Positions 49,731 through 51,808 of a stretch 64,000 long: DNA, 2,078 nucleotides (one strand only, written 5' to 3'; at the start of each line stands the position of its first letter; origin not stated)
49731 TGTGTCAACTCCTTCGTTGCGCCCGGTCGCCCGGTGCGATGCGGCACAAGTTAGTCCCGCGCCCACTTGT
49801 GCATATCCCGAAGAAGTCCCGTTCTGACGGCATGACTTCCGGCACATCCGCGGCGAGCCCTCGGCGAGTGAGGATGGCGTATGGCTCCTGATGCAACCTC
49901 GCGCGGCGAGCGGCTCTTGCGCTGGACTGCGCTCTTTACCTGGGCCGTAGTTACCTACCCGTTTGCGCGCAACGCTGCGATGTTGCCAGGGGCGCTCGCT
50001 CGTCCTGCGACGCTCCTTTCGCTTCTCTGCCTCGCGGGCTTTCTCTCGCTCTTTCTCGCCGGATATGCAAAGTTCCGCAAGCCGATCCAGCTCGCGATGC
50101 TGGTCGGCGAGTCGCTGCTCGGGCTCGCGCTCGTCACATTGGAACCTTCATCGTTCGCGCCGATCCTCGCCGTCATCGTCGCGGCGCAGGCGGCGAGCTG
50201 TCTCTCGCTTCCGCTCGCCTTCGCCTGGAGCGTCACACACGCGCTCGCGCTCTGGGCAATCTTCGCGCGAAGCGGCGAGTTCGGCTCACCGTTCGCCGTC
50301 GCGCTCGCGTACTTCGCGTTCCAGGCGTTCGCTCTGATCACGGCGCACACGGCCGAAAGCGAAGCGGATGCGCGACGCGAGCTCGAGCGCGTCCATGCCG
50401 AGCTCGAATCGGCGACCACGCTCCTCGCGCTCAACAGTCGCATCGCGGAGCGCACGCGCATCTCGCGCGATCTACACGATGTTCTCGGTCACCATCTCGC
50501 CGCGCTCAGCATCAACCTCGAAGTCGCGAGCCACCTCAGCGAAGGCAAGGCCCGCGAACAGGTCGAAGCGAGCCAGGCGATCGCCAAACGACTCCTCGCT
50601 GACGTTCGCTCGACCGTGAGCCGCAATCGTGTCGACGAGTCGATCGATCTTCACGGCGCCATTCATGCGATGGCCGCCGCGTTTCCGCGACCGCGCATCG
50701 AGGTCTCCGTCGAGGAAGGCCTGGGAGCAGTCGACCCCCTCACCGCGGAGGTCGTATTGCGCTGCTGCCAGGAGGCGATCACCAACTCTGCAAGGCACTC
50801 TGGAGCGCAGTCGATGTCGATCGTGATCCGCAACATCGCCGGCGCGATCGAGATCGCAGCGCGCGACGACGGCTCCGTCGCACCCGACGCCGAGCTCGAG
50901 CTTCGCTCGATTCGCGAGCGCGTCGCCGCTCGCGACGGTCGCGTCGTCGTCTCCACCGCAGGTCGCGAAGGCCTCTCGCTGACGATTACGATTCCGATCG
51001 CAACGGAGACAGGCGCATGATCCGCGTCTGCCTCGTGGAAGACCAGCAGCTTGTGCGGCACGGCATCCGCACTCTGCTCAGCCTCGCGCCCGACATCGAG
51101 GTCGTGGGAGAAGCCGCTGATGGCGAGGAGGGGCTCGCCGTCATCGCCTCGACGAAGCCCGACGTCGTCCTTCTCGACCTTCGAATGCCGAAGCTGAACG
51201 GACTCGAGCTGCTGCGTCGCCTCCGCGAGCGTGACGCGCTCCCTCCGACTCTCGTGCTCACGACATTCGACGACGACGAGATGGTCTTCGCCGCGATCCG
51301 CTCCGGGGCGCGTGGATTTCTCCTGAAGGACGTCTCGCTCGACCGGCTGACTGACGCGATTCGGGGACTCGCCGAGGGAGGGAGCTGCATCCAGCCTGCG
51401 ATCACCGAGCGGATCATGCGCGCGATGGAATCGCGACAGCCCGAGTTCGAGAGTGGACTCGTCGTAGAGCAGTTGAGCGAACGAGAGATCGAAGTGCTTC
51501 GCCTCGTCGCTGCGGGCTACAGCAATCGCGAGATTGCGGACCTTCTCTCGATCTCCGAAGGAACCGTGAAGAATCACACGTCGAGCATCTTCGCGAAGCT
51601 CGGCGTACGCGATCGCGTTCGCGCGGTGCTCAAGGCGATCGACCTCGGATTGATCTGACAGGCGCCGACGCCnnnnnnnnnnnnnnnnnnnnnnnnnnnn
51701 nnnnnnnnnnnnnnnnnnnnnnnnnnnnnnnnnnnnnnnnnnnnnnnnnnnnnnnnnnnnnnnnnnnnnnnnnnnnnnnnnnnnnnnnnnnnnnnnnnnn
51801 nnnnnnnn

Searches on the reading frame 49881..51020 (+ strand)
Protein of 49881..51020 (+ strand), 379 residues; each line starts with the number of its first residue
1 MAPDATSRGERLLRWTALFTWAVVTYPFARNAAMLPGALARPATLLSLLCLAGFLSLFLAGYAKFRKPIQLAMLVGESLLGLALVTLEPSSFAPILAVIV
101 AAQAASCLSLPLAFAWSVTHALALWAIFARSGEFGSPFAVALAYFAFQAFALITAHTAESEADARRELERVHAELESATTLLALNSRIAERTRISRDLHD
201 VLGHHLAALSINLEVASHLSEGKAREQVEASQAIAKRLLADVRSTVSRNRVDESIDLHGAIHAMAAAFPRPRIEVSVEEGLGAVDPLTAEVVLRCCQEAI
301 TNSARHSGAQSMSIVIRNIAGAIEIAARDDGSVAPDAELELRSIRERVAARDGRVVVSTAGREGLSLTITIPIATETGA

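Call 4: search_protein_families(library=pfam, proteins=[window:49881-51020:+])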
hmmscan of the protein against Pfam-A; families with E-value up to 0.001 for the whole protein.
window:49881-51020:+ (379 aa): 1 family
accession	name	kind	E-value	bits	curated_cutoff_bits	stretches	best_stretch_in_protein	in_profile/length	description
PF07730.19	HisKA_3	-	3.1e-14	53.7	24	1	190-250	1-64/68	Histidine kinase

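Call 5: search_protein_families(library=ncbifam, proteins=[window:49881-51020:+])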
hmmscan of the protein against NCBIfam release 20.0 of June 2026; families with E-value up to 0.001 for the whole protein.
window:49881-51020:+ (379 aa): 6 families
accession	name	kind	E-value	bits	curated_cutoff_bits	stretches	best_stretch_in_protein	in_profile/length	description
NF052443.1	SensHisKinMctS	equivalog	1.8e-15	56.2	700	1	185-375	245-450/457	two-component system sensor histidine kinase MctS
NF052531.1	Strep_LiaS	equivalog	4.4e-12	45.9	450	1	189-373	131-327/328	envelope stress sensor histidine kinase LiaS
NF047786.1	his_kin_MadS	equivalog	1.8e-11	43.8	500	1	155-337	198-383/434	MadS family sensor histidine kinase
NF008649.0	PRK11644.1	equivalog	3.7e-10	39.2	408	1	185-373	298-496/499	signal transduction histidine-protein kinase/phosphatase UhpB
NF008184.0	PRK10935.1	equivalog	2.4e-07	29.8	553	1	188-375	361-561/565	nitrate/nitrite two-component system sensor histidine kinase NarQ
NF047322.1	HK_morpho_MacS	equivalog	0.00042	19.6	300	0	15-372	9-367/367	MacS family sensor histidine kinase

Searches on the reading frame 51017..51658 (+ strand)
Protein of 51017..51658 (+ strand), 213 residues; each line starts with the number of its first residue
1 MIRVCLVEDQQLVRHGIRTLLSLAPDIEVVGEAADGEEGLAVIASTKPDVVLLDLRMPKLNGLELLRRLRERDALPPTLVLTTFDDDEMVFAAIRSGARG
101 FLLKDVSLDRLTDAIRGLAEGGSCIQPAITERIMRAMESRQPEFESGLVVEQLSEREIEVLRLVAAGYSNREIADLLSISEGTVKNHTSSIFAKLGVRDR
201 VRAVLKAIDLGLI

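Call 4: search_protein_families(library=pfam, proteins=[window:51017-51658:+])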
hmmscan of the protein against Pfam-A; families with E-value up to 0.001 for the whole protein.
window:51017-51658:+ (213 aa): 6 families
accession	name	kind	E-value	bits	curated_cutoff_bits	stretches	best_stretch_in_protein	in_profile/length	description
PF00072.30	Response_reg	-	9.7e-29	100.2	30.2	1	4-116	1-111/111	Response regulator receiver domain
PF00196.25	GerE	-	1.3e-20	73.2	23.5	1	152-206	2-56/57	Bacterial regulatory proteins, luxR family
PF08281.18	Sigma70_r4_2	-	2.1e-08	34.1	25.7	1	150-189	8-48/54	Sigma-70, region 4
PF13384.12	HTH_23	-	9.2e-06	25.8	24.6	1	156-185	6-35/50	Homeodomain-like domain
PF04545.22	Sigma70_r4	-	1e-05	25.4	24.1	1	151-195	3-48/50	Sigma-70, region 4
PF13936.12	HTH_38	-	0.00019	21.6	27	1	153-186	7-39/44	Helix-turn-helix domain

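Call 5: search_protein_families(library=ncbifam, proteins=[window:51017-51658:+])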
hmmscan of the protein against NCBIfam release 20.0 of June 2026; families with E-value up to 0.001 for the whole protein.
window:51017-51658:+ (213 aa): 114 families (the best 25 are shown)
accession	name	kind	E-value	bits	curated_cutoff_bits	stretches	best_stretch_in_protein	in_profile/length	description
NF047785.1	respo_reg_MadR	equivalog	3.5e-53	180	300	1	2-213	1-209/209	MadR family response regulator transcription factor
NF007935.0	PRK10651.1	equivalog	4.9e-50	169.7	250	1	3-205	8-208/216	two-component system response regulator NarL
NF052445.1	RespRegMctR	equivalog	4.8e-44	150.2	300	1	2-212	2-204/205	two-component system response regulator MctR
NF007708.0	PRK10403.1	equivalog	8.5e-42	143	343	1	3-205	8-206/215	nitrate/nitrite response regulator protein NarP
NF011896.0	PRK15369.1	equivalog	2.7e-35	121.9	242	1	2-208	4-205/211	two component system response regulator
NF007018.1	PRK09483.1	equivalog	1.2e-32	113.3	280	1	1-212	1-208/217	UvrY/SirA/GacA family response regulator transcription factor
NF007685.0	PRK10360.1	equivalog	9.7e-30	103.8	258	1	1-204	1-189/196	response regulator transcription factor UhpA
NF006900.1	PRK09390.1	equivalog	6.6e-25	87.8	255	1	4-198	7-188/203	response regulator FixJ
NF007403.0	PRK09935.1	equivalog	1.1e-23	84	271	1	4-202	6-199/210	fimbria biosynthesis transcriptional regulator FimZ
NF007419.0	PRK09958.1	equivalog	1.5e-23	83.4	251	1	5-198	4-189/204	acid-sensing system DNA-binding response regulator EvgA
NF041830.1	RR_TF_ErdR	exception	6.5e-23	81.6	390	1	6-206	6-204/213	response regulator transcription factor ErdR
NF008677.0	PRK11697.1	equivalog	1.6e-22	80.1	246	1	1-121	1-118/238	two-component system response regulator BtsR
TIGR02875.1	spore_0_A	equivalog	1.9e-22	79.8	200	1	2-136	3-139/262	sporulation transcription factor Spo0A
NF001965.0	PRK00742.1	subfamily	2.4e-20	73.1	293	1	2-107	4-110/357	chemotaxis-specific protein-glutamate methyltransferase CheB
NF040749.1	tetrathio_RR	equivalog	7.5e-19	68.2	290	1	5-199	3-180/191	tetrathionate respiration response regulator TtrR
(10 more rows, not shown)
